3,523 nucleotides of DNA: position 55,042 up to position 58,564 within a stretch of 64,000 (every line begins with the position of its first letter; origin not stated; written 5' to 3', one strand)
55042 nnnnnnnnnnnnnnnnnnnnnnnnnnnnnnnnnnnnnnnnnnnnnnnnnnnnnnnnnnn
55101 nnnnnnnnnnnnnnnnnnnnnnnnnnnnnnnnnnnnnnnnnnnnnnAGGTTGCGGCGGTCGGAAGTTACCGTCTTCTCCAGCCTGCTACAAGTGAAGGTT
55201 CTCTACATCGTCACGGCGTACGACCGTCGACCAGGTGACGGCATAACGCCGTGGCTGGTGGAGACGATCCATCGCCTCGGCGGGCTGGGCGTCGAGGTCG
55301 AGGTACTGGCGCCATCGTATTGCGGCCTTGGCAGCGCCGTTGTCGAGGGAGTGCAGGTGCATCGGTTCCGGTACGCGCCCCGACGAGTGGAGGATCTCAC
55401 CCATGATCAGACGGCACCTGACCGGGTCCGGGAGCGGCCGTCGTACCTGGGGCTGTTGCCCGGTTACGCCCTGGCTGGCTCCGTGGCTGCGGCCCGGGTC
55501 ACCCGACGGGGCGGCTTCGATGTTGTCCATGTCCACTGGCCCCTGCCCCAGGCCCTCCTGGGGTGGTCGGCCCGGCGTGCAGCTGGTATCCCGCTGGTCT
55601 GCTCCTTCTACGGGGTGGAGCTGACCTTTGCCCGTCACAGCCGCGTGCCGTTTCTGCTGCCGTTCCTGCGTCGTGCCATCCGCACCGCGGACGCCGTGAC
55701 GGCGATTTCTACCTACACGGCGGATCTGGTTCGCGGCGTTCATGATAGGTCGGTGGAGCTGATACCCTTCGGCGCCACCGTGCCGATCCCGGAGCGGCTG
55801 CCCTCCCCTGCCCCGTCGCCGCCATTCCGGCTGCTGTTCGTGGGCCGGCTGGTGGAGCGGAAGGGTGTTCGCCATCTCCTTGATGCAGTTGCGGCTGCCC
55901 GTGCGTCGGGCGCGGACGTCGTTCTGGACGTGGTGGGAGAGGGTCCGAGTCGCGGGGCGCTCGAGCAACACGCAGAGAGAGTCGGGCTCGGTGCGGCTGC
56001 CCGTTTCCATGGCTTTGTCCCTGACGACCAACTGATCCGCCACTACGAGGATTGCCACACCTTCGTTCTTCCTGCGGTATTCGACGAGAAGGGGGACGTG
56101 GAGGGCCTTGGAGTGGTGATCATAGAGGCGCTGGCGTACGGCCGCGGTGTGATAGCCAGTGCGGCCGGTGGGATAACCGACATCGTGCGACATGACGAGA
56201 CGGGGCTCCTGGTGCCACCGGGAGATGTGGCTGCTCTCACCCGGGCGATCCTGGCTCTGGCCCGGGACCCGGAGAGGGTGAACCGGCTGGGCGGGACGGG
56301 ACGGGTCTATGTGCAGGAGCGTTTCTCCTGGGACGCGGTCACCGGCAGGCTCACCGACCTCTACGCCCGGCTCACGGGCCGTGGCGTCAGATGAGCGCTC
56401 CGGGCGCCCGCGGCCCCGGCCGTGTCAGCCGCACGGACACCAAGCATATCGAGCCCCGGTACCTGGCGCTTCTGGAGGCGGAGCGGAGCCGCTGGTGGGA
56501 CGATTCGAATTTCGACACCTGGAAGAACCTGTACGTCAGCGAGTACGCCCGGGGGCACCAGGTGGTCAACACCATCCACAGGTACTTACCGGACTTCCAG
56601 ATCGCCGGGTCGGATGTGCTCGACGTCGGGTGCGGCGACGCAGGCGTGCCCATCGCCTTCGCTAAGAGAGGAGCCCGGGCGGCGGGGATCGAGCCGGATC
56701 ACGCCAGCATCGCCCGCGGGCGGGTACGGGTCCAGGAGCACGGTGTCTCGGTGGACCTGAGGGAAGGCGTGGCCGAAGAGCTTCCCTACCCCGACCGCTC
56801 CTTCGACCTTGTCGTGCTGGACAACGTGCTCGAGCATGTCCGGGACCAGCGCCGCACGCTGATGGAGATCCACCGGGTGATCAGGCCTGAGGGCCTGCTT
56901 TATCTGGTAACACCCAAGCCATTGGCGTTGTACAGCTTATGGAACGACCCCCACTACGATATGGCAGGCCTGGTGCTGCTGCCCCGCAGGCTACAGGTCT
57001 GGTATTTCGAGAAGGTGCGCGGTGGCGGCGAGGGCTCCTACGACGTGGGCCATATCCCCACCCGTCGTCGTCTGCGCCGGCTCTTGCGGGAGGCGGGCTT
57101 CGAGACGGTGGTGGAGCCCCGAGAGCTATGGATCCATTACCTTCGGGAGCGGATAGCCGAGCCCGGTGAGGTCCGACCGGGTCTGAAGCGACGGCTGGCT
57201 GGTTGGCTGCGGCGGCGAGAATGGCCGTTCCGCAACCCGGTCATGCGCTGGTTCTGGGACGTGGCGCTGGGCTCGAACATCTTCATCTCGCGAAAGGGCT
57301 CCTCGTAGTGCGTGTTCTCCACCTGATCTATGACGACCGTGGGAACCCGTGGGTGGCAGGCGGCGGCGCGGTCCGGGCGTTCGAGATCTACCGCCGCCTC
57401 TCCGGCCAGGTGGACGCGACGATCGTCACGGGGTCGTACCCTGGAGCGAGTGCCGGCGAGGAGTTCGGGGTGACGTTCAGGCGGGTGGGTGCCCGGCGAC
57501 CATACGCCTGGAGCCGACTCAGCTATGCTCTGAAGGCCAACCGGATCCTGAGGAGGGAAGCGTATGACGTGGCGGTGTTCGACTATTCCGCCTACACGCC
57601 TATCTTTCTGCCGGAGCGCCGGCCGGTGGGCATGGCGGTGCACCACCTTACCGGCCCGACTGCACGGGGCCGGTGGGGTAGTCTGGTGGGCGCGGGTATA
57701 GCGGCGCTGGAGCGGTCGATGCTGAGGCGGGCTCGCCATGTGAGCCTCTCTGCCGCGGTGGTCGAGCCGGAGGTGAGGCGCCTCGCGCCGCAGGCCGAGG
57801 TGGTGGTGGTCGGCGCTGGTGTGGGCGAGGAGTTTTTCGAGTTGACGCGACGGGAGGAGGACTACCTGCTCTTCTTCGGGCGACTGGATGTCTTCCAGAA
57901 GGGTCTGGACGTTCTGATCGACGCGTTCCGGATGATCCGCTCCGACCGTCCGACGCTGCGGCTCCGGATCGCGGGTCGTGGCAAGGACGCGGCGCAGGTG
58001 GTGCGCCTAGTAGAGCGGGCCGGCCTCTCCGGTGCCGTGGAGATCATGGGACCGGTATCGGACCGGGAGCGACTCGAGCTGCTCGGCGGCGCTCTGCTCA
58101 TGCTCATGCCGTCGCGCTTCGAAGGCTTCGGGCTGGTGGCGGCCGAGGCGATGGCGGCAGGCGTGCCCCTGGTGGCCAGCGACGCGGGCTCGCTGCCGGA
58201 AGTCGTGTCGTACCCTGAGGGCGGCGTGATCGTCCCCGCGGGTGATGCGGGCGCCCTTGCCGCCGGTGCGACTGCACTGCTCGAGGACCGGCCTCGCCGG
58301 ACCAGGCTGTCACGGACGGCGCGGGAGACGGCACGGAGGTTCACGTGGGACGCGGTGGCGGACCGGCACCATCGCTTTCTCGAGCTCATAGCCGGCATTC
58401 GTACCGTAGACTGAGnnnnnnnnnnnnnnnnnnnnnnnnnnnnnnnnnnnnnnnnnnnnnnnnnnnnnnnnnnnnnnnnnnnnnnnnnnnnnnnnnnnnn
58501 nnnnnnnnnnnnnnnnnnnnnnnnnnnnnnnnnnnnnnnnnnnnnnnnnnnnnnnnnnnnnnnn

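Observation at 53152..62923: Two-armed envelope glycolipid/glycan cluster reminiscent of actinobacterial PIM/LM logic in a lipid A-containing organism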

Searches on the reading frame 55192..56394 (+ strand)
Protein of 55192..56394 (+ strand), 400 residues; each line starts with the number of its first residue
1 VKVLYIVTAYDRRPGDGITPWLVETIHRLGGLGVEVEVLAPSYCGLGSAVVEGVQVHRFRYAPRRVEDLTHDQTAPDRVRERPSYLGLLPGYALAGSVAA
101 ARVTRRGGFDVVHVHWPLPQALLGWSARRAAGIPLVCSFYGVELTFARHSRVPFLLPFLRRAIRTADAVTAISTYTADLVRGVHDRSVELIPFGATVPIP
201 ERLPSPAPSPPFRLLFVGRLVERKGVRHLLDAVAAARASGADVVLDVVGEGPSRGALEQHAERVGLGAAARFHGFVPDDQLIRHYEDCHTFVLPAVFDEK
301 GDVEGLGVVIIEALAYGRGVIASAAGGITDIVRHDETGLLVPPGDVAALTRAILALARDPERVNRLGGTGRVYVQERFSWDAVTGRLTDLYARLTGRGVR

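Call 3: search_protein_families(library=pfam, proteins=[window:55192-56394:+], max_evalue=0.01)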
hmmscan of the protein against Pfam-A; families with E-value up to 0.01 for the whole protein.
window:55192-56394:+ (400 aa): 7 families
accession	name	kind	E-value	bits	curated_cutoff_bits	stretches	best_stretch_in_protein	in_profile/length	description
PF00534.26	Glycos_transf_1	-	2e-36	125.6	26.4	1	207-370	11-169/172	Glycosyl transferases group 1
PF13692.12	Glyco_trans_1_4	-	1.1e-33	116.9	27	1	213-359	3-142/142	Glycosyl transferases group 1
PF13579.12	Glyco_trans_4_4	-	6e-18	66.1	29.7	1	17-194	2-158/158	Glycosyl transferase 4-like domain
PF13439.12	Glyco_transf_4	-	7.1e-17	62.4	28.5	1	17-194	3-165/170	Glycosyltransferase Family 4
PF20706.3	GT4-conflict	-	3.2e-08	33.4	26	1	166-386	147-384/385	Family 4 Glycosyltransferase in conflict systems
PF13477.12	Glyco_trans_4_2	-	9.7e-05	23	23.4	1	101-173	67-139/139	Glycosyl transferase 4-like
PF13524.12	Glyco_trans_1_2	-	0.00099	19.5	25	1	227-383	3-138/144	Glycosyl transferase-like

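Call 4: search_protein_families(library=ncbifam, proteins=[window:55192-56394:+], max_evalue=0.01)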
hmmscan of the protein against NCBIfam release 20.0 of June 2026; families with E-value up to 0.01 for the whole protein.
window:55192-56394:+ (400 aa): 37 families (the best 25 are shown)
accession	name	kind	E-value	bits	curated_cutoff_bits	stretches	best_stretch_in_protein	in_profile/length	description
NF041876.1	EPS_EpsE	equivalog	7.6e-36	124.2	400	1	187-381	187-383/389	exopolysaccharide biosynthesis GT4 family glycosyltransferase EpsE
TIGR03088.1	stp2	hypoth_equivalog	6.7e-28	97.8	409.05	1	212-393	195-372/374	TIGR03088 family PEP-CTERM/XrtA system glycosyltransferase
TIGR03999.1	thiol_BshA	equivalog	5.8e-26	91.3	273.7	2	242-394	229-373/375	N-acetyl-alpha-D-glucosaminyl L-malate synthase BshA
TIGR04063.1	stp3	hypoth_equivalog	1.9e-25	89.6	442.05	1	101-395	85-396/397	TIGR04063 family PEP-CTERM/XrtA system glycosyltransferase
TIGR02149.1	glgA_Coryne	subfamily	3.3e-25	89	302.4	1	214-393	207-389/391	glycogen synthase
NF047684.1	TeichurnBiosyTuaC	equivalog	6.5e-23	81.3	550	1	1-394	1-389/391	teichuronic acid biosynthesis protein TuaC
TIGR03449.1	mycothiol_MshA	equivalog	3.1e-22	79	462.5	1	214-394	223-403/406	D-inositol-3-phosphate glycosyltransferase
TIGR04005.1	wcaL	equivalog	1.3e-21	76.9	537.6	1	204-389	215-401/406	colanic acid biosynthesis glycosyltransferase WcaL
NF041879.1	EPS_EpsH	equivalog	2.8e-17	62.6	800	1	156-396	180-418/431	exopolysaccharide biosynthesis glycosyltransferase EpsH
NF038298.1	EPS_HpsO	equivalog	1.7e-15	56.7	575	1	213-394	203-387/388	hormogonium polysaccharide biosynthesis glycosyltransferase HpsO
NF053787.1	GlcN_PG_synth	equivalog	8.1e-15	54.5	480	1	215-395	201-360/361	N-acetylglucosaminyl phosphatidylglycerol synthase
NF007640.0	PRK10307.1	subfamily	1.2e-14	54.1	276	1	214-389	232-402/411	WcaI family glycosyltransferase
NF038295.1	EPS_HpsP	equivalog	1.3e-14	54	550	1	214-394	210-387/388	hormogonium polysaccharide biosynthesis glycosyltransferase HpsP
NF046085.1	XrtY_assoc_Gly1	equivalog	8.3e-14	51.2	400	1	110-394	99-384/387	XrtY-associated glycosyltransferase XYAG1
NF012028.0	PRK15484.1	subfamily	1.7e-13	50.4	618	1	214-388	196-372/380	lipopolysaccharide N-acetylglucosaminyltransferase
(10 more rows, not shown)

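Call 11: search_solved_structures(query=window:55192-56394:+, max_evalue=0.00001)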
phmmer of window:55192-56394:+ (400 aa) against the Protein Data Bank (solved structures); distinct sequences matched with E-value up to 0.00001: 25.
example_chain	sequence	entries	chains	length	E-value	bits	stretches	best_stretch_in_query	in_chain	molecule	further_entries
6kih_A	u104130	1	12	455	1.1e-23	87.3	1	106-395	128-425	Tll1590 protein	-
3okc_A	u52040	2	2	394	6e-21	78.3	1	90-390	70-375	GDP-mannose-dependent alpha-(1-6)-phosphatidylinositol monomannoside mannosyltransferase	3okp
3oka_A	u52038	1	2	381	6.2e-21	78.2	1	89-390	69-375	GDP-mannose-dependent alpha-(1-6)-phosphatidylinositol monomannoside mannosyltransferase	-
5d00_A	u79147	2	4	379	1.5e-17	67.1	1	90-394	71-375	N-acetyl-alpha-D-glucosaminyl L-malate synthase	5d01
2jjm_A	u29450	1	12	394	3.7e-17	65.8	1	89-391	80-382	GLYCOSYL TRANSFERASE, GROUP 1 FAMILY PROTEIN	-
3mbo_A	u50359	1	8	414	4.4e-17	65.6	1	89-391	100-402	Glycosyltransferase, group 1 family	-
7qsg_A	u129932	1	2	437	6.9e-17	64.9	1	97-395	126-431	D-inositol 3-phosphate glycosyltransferase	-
6n1x_A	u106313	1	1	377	3.3e-15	59.4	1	89-393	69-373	Glycosyltransferase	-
6d9t_A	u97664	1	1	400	3.5e-15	59.3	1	89-393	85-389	Glycosyl transferase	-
6tvp_A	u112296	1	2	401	7.1e-14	55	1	214-394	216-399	Alpha-maltose-1-phosphate synthase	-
4n9w_A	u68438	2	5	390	2.6e-13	53.1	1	105-400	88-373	GDP-mannose-dependent alpha-(1-2)-phosphatidylinositol mannosyltransferase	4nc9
2gej_A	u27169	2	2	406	3e-13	52.9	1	105-400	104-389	PHOSPHATIDYLINOSITOL MANNOSYLTRANSFERASE (PimA)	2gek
3c4q_A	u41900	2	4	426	5e-12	48.9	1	214-392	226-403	Predicted glycosyltransferases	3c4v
3c48_A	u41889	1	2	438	3.2e-11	46.3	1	214-392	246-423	Predicted glycosyltransferases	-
5zer_A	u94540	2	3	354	1.4e-09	40.8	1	206-357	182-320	UDP-glucose:tetrahydrobiopterin glucosyltransferase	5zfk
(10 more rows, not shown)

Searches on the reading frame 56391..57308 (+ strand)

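Call 3: search_protein_families(library=pfam, proteins=[window:56391-57308:+], max_evalue=0.01)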
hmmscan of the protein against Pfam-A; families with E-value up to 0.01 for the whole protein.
window:56391-57308:+ (305 aa): 9 families
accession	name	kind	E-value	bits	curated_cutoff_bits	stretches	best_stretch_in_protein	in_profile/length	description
PF08241.18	Methyltransf_11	-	9.2e-23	81.2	21.2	1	77-172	1-95/95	Methyltransferase domain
PF13489.12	Methyltransf_23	-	2.3e-22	79.9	27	1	57-240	8-162/164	Methyltransferase domain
PF13649.12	Methyltransf_25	-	2.5e-19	70.2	27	1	76-168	1-97/97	Methyltransferase domain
PF13847.12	Methyltransf_31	-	1.8e-16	60.5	27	1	73-176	4-113/145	Methyltransferase domain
PF08242.18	Methyltransf_12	-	1.6e-13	51.7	30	1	77-170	1-98/98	Methyltransferase domain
PF07021.18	MetW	-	3.5e-11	43.5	21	1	68-164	9-102/193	Methionine biosynthesis protein MetW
PF01209.24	Ubie_methyltran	-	7.4e-11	42.3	20.1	1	72-240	47-216/233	ubiE/COQ5 methyltransferase family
PF03141.22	Methyltransf_29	-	8.8e-08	31.6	23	1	57-174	100-219/506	Putative S-adenosyl-L-methionine-dependent methyltransferase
PF02353.26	CMAS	-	0.0048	16.7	27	0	72-173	62-165/273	Mycolic acid cyclopropane synthetase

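Call 4: search_protein_families(library=ncbifam, proteins=[window:56391-57308:+], max_evalue=0.01)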
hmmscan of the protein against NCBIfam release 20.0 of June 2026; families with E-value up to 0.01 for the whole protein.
window:56391-57308:+ (305 aa): 40 families (the best 25 are shown)
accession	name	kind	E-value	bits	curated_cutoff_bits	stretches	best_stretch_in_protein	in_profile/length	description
NF045667.1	MTase_DVU1556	equivalog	7.4e-17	61.5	155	1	73-172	23-119/213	DVU_1556 family methyltransferase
TIGR01983.1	UbiG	equivalog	2.7e-15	56.3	102.95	1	34-174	11-153/228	bifunctional 2-polyprenyl-6-hydroxyphenol methylase/3-demethylubiquinol 3-O-methyltransferase UbiG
NF043040.1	corrin_prot_MT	hypoth_equivalog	8e-14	51.6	180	1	69-172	38-147/216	corrinoid protein-associated methyltransferase CpaM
NF047649.1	MTase_UXPK_star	exception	5.9e-13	48.5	460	1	72-172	77-181/283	methyltransferase/UXPK-star double selenoprotein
TIGR01934.1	MenG_MenH_UbiE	subfamily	1.7e-12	47.1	158.35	1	72-239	39-205/223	ubiquinone/menaquinone biosynthesis methyltransferase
TIGR02752.1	MenG_heptapren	equivalog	7.8e-12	45.2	419.85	1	72-177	45-155/231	demethylmenaquinone methyltransferase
NF001243.0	PRK00216.1-4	equivalog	9e-12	44.8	235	1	72-171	47-150/237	demethylmenaquinone methyltransferase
NF041537.1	ArsM_AhpD_UU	exception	4.5e-11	42.1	510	1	72-172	76-180/345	arsenite methyltransferase/AhpD domain selenoprotein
NF045823.1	PthPhpthDimycoMt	equivalog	9.3e-11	41.4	300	1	58-240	52-230/256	phthiotriol/phenolphthiotriol dimycocerosates methyltransferase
NF001241.0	PRK00216.1-2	equivalog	1e-10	41.7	327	1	72-171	51-146/231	demethylmenaquinone methyltransferase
NF052510.1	methyltran_MpqE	exception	1e-10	41.4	335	1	73-240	47-217/234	methyl-plastoquinone biosynthesis methyltransferase MpqE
NF001240.0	PRK00216.1-1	equivalog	1.2e-10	40.9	378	1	72-202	63-196/251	bifunctional demethylmenaquinone methyltransferase/2-methoxy-6-polyprenyl-1,4-benzoquinol methylase UbiE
NF045825.1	FAmtase_mtf2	equivalog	1.3e-10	41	400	1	60-199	46-184/248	fatty-acid O-methyltransferase Mtf2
TIGR02081.1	metW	equivalog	1.6e-10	40.8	189.5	1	71-165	12-103/194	methionine biosynthesis protein MetW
NF001244.0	PRK00216.1-5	equivalog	1.6e-10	40.7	216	1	72-171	48-152/236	bifunctional demethylmenaquinone methyltransferase/2-methoxy-6-polyprenyl-1,4-benzoquinol methylase UbiE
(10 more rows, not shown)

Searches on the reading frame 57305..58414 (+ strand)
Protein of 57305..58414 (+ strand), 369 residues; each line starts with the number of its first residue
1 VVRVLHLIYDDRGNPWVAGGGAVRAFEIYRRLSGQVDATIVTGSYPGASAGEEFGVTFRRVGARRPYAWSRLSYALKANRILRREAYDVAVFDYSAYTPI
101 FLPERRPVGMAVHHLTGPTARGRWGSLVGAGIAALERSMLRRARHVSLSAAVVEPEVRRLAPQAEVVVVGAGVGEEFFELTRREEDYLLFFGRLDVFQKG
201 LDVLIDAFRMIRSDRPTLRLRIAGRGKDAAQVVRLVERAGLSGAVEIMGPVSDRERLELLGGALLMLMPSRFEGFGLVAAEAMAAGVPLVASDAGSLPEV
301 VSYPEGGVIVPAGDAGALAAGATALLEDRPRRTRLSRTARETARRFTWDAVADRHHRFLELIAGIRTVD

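Call 3: search_protein_families(library=pfam, proteins=[window:57305-58414:+], max_evalue=0.01)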
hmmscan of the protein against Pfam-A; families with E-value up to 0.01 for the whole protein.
window:57305-58414:+ (369 aa): 6 families
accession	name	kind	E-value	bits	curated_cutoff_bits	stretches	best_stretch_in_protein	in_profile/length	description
PF00534.26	Glycos_transf_1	-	4.2e-36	124.5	26.4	1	178-341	7-171/172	Glycosyl transferases group 1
PF13692.12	Glyco_trans_1_4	-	1.1e-32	113.7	27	1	187-328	3-142/142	Glycosyl transferases group 1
PF20706.3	GT4-conflict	-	2e-20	73.6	26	1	136-353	140-383/385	Family 4 Glycosyltransferase in conflict systems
PF13439.12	Glyco_transf_4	-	7e-07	29.9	28.5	1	19-173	2-166/170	Glycosyltransferase Family 4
PF13579.12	Glyco_trans_4_4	-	1.4e-06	29.2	29.7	1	19-171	1-157/158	Glycosyl transferase 4-like domain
PF13524.12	Glyco_trans_1_2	-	4.2e-05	24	25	1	214-353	11-140/144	Glycosyl transferase-like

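Call 4: search_protein_families(library=ncbifam, proteins=[window:57305-58414:+], max_evalue=0.01)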
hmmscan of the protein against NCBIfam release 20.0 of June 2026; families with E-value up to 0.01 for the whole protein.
window:57305-58414:+ (369 aa): 39 families (the best 25 are shown)
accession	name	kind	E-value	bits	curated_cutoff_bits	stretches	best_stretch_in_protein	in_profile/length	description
TIGR03999.1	thiol_BshA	equivalog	3e-26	92.2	273.7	1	202-356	215-367/375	N-acetyl-alpha-D-glucosaminyl L-malate synthase BshA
NF041876.1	EPS_EpsE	equivalog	4e-24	85.6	400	1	188-346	217-380/389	exopolysaccharide biosynthesis GT4 family glycosyltransferase EpsE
TIGR03449.1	mycothiol_MshA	equivalog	1e-23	83.9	462.5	1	184-356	219-397/406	D-inositol-3-phosphate glycosyltransferase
TIGR04047.1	MSMEG_0565_glyc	hypoth_equivalog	4.1e-22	78.8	259.85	1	199-357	206-369/373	MSMEG_0565 family glycosyltransferase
NF041010.1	glycosy_Agl16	equivalog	1.1e-20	73.8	575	1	129-356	120-345/352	glycosylation protein Agl16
TIGR03088.1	stp2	hypoth_equivalog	1.9e-19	70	409.05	1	191-357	200-368/374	TIGR03088 family PEP-CTERM/XrtA system glycosyltransferase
NF038295.1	EPS_HpsP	equivalog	3.7e-19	69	550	1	183-354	205-379/388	hormogonium polysaccharide biosynthesis glycosyltransferase HpsP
TIGR02149.1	glgA_Coryne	subfamily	1.6e-18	67.1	302.4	1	183-358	202-386/391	glycogen synthase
NF053787.1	GlcN_PG_synth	equivalog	1.9e-15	56.6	480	1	245-354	243-351/361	N-acetylglucosaminyl phosphatidylglycerol synthase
TIGR04063.1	stp3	hypoth_equivalog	4.2e-14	52.2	442.05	1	199-356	226-389/397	TIGR04063 family PEP-CTERM/XrtA system glycosyltransferase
NF047880.1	glyco_SdgA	exception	7e-14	51.3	800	1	182-357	312-485/488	serine-aspartate repeat adhesin O-glycosyltransferase SdgA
TIGR04157.1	glyco_rSAM_CFB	subfamily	4e-13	49.1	400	1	183-302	225-340/406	TIGR04157 family glycosyltransferase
TIGR02095.1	glgA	subfamily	1.1e-12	47.4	328.45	1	178-357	286-472/477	glycogen/starch synthase, ADP-glucose type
TIGR04005.1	wcaL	equivalog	8.9e-12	44.6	537.6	1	198-325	234-367/406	colanic acid biosynthesis glycosyltransferase WcaL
NF046085.1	XrtY_assoc_Gly1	equivalog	1.2e-11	44.1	400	1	186-355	210-377/387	XrtY-associated glycosyltransferase XYAG1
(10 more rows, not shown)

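Call 12: search_solved_structures(query=window:57305-58414:+, max_evalue=0.00001)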
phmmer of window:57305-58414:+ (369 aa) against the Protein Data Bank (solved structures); distinct sequences matched with E-value up to 0.00001: 60.
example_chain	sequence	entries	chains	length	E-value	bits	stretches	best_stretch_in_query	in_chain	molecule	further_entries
3fro_A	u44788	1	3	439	4e-19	72.1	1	188-356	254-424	GlgA glycogen synthase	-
2bis_A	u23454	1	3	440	4e-19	72.1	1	188-356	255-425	GLGA GLYCOGEN SYNTHASE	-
3l01_A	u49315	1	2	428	4.3e-19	72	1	188-356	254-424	GlgA glycogen synthase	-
7qsg_A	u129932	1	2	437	6e-19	71.5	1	150-354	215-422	D-inositol 3-phosphate glycosyltransferase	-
4n9w_A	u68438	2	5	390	2.1e-18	69.7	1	183-365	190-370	GDP-mannose-dependent alpha-(1-2)-phosphatidylinositol mannosyltransferase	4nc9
2gej_A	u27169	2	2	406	2.3e-18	69.6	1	183-365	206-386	PHOSPHATIDYLINOSITOL MANNOSYLTRANSFERASE (PimA)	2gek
6kuw_A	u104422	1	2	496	3e-17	65.9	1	188-363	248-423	Alpha-2C adrenergic receptor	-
9m88_C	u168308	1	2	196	4.4e-17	65.3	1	188-337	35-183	Glycogen synthase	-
2bfw_A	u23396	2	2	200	4.7e-17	65.3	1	188-337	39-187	GLGA GLYCOGEN SYNTHASE | PGS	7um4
6kih_A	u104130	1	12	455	7.1e-17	64.6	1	184-354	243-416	Tll1590 protein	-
6kp6_A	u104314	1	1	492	8e-17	64.5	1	188-355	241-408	Muscarinic acetylcholine receptor M4,GlgA glycogen synthase,Muscarinic acetylcholine recep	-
6lfl_A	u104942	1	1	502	9.5e-17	64.2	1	188-357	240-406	C-X-C chemokine receptor type 2,GlgA glycogen synthase,C-X-C chemokine receptor type 2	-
5u09_A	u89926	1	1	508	1.7e-16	63.4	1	188-347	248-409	Cannabinoid receptor 1,GlgA glycogen synthase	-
6kqi_A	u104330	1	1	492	1.8e-16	63.3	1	188-346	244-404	Cannabinoid receptor 1,GlgA glycogen synthase,Cannabinoid receptor 1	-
6e59_A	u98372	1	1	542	2e-16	63.2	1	188-347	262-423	Substance-P receptor, GlgA glycogen synthase, Substance-P receptor chimera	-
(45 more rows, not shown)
